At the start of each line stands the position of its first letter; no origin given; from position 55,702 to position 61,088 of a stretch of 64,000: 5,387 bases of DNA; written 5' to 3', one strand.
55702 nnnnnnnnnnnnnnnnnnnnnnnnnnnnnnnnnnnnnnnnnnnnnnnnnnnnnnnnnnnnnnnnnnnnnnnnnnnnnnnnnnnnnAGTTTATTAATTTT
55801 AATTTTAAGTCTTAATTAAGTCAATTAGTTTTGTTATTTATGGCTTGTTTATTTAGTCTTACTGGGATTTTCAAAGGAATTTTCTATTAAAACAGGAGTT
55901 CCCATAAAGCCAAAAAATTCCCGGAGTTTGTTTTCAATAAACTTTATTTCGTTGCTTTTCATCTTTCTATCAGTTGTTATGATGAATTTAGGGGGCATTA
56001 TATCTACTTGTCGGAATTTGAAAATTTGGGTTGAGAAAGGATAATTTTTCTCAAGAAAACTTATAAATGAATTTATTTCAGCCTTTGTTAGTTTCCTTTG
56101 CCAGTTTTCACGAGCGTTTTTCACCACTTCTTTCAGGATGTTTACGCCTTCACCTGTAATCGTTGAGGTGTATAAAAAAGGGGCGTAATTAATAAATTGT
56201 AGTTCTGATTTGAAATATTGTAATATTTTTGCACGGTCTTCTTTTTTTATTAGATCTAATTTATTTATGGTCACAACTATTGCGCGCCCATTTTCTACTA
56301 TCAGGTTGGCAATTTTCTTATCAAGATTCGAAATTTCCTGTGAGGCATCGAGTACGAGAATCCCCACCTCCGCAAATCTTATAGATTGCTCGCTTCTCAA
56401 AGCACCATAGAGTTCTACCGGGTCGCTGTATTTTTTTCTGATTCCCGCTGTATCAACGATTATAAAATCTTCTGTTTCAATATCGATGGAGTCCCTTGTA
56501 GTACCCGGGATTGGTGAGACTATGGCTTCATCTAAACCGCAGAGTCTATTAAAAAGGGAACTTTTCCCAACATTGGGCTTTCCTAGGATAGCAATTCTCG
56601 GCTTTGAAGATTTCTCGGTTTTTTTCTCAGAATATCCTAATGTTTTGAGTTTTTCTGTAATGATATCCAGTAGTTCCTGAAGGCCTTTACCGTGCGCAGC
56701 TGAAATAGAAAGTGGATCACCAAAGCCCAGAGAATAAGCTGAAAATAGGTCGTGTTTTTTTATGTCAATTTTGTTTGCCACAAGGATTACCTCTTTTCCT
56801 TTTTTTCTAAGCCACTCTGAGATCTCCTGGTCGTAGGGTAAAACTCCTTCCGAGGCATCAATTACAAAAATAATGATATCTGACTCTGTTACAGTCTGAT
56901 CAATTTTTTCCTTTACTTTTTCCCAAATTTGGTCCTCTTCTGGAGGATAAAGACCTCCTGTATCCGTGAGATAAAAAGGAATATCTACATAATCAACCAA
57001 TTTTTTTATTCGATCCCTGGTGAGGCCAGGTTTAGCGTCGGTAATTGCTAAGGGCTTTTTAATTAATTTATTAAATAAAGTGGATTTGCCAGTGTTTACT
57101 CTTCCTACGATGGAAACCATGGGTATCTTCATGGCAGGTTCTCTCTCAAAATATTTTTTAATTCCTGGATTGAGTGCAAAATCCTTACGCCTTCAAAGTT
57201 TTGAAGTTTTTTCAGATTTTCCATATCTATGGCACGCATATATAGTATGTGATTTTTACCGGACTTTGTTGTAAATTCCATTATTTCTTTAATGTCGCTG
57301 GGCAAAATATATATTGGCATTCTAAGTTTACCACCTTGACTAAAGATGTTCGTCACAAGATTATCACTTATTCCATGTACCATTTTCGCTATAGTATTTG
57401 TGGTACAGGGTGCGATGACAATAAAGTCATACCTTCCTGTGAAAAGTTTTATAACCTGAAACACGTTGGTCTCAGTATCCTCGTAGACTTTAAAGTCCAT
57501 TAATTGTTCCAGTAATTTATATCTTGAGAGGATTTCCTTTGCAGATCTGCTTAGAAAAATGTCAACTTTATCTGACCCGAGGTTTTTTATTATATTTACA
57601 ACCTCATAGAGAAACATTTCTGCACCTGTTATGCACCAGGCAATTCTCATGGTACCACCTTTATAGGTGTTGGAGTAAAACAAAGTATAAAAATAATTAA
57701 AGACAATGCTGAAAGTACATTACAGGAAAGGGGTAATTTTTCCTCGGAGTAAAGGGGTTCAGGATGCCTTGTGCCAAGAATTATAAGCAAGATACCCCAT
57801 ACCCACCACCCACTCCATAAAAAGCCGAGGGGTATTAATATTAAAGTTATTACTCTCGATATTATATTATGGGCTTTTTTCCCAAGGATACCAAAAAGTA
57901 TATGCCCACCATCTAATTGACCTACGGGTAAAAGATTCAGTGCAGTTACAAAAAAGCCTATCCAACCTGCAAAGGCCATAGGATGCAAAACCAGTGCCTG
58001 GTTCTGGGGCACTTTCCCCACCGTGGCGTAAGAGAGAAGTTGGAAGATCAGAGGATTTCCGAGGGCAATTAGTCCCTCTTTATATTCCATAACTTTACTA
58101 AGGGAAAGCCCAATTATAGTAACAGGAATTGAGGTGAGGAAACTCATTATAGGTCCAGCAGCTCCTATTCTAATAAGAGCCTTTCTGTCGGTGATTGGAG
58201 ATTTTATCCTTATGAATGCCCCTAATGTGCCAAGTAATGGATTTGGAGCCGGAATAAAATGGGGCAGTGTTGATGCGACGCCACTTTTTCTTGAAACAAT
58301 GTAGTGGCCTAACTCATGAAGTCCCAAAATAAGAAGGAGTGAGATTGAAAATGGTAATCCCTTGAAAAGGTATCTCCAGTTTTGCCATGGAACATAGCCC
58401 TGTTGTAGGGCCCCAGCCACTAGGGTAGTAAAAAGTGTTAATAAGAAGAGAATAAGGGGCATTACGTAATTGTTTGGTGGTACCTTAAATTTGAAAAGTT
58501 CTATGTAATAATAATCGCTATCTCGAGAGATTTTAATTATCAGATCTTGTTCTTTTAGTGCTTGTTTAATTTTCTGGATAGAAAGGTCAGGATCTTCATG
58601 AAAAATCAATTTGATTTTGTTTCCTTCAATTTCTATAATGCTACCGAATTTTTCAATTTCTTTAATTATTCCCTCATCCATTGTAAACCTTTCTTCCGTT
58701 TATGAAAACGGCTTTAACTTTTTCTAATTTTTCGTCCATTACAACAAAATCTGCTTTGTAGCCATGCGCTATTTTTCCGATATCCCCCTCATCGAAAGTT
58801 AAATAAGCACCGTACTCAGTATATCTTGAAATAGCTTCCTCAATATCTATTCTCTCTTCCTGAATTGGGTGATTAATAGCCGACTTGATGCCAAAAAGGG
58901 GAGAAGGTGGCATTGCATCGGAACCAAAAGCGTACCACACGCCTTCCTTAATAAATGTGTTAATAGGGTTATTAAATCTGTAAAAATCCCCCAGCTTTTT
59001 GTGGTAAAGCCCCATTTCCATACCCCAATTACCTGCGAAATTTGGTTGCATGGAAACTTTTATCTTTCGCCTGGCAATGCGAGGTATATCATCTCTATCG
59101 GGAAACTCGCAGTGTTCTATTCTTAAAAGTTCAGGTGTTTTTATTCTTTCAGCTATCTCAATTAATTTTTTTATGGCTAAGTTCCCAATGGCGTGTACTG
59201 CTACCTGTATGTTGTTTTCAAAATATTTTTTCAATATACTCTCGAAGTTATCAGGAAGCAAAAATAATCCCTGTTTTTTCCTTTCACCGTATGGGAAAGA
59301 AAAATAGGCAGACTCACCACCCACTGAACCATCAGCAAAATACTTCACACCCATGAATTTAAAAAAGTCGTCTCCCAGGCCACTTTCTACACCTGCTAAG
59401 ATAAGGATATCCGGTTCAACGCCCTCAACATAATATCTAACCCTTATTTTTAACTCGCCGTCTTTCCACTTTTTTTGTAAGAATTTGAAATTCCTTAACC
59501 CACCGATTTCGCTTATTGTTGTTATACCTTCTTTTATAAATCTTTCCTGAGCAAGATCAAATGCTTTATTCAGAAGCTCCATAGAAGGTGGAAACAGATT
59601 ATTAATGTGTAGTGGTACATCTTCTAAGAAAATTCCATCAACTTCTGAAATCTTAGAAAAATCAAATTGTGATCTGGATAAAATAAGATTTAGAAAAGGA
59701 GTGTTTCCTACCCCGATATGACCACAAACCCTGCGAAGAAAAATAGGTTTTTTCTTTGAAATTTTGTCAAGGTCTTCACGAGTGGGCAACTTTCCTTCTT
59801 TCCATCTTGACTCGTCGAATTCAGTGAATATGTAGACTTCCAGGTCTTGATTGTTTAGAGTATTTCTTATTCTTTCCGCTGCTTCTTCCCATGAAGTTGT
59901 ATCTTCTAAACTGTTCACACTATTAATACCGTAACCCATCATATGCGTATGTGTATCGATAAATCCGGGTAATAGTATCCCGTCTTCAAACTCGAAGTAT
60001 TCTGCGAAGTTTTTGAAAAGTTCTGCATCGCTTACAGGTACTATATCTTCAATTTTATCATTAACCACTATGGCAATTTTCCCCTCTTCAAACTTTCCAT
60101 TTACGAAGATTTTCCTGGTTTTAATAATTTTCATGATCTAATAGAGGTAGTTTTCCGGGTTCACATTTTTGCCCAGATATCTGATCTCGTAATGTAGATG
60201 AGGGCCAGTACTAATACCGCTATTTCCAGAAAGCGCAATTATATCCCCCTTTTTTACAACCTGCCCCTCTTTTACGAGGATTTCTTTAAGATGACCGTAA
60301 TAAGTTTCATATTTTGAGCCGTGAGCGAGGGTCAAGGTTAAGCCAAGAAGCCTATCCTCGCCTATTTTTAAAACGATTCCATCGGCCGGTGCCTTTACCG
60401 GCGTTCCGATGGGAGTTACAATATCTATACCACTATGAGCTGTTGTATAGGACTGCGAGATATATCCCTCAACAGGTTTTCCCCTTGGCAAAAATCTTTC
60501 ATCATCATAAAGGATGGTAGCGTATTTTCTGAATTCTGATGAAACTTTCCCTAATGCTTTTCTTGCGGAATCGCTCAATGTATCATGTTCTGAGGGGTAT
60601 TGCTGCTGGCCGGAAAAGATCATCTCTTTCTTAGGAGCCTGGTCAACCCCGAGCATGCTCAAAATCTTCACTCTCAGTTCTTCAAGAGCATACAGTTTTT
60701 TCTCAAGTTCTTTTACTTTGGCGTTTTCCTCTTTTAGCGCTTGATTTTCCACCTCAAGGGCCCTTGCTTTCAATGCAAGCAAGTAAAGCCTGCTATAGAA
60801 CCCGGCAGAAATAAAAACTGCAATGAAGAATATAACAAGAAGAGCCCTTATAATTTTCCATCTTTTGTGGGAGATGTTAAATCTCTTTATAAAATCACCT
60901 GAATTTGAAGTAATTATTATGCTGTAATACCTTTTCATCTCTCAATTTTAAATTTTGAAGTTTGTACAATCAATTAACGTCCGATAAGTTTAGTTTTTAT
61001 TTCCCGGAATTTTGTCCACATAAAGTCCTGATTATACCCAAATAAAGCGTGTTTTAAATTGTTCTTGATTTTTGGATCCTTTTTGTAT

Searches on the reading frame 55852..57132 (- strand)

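Call 74: search_protein_families(library=pfam, proteins=[window:55852-57132:-], max_evalue=0.00001)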
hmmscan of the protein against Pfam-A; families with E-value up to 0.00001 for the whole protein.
window:55852-57132:- (427 aa): 11 families
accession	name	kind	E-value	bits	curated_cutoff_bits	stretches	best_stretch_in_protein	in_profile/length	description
PF01926.29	MMR_HSR1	-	1.3e-52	177.1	21.9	2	6-121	2-113/113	50S ribosome-binding GTPase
PF00009.33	GTP_EFTU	-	1.6e-23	83.8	26.5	1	218-338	66-184/188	Elongation factor Tu GTP binding domain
PF02421.24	FeoB_N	-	1.9e-20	73.4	27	2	179-334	2-153/156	Ferrous iron transport protein B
PF00350.29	Dynamin_N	-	4.5e-13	50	27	0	6-35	1-30/168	Dynamin family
PF03193.22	RsgA_GTPase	-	3.2e-10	40.5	30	0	269-339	41-106/174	RsgA GTPase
PF10662.15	PduV-EutP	-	1.7e-09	38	21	0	8-159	6-142/143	Ethanolamine utilisation - propanediol utilisation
PF00025.27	Arf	-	3.7e-08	33.5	22.3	0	8-126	19-129/174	ADP-ribosylation factor family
PF08477.19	Roc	-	6.6e-07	30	27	0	179-283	1-108/119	Ras of Complex, Roc, domain of DAPkinase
PF14714.11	KH_dom-like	-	6.8e-07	29.9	27.3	1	351-416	5-78/81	KH-domain-like of EngA bacterial GTPase enzymes, C-terminal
PF09439.16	SRPRB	-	2.3e-06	27.5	25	0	4-94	4-83/178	Signal recognition particle receptor beta subunit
PF00071.28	Ras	-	7.6e-06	26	21.6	0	180-331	2-150/162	Ras family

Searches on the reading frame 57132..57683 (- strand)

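Call 74: search_protein_families(library=pfam, proteins=[window:57132-57683:-], max_evalue=0.00001)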
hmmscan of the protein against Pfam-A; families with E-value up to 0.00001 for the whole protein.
window:57132-57683:- (184 aa): 1 family
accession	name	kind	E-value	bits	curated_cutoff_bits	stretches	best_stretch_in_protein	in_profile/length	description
PF02441.25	Flavoprotein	-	1.1e-23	84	22.7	1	12-162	1-147/162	Flavoprotein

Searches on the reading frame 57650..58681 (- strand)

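Call 74: search_protein_families(library=pfam, proteins=[window:57650-58681:-], max_evalue=0.00001)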
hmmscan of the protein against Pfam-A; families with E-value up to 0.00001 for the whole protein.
window:57650-58681:- (344 aa): 1 family
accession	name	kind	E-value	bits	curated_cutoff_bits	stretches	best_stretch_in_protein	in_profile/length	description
PF02163.28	Peptidase_M50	-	4.5e-24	85.5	27.2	1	111-284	2-212/221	Peptidase family M50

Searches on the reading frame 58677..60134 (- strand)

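Call 74: search_protein_families(library=pfam, proteins=[window:58677-60134:-], max_evalue=0.00001)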
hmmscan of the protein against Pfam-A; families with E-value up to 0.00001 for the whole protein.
window:58677-60134:- (486 aa): 2 families
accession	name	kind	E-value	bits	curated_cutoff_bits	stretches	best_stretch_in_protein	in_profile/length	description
PF07969.17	Amidohydro_3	-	4.6e-51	175.2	29.7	1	51-475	7-453/472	Amidohydrolase family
PF01979.26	Amidohydro_1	-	1.9e-14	54.2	25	1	194-483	40-345/345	Amidohydrolase family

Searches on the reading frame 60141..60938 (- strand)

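Call 74: search_protein_families(library=pfam, proteins=[window:60141-60938:-], max_evalue=0.00001)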
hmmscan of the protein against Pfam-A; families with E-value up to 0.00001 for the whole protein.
window:60141-60938:- (266 aa): 2 families
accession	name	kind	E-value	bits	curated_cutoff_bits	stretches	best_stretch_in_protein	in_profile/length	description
PF01551.29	Peptidase_M23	-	1.6e-32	112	28.7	1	167-261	2-96/96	Peptidase family M23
PF13533.13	Biotin_lipoyl_2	-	6.6e-06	26.3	29.8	1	215-235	9-29/32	Biotin-lipoyl like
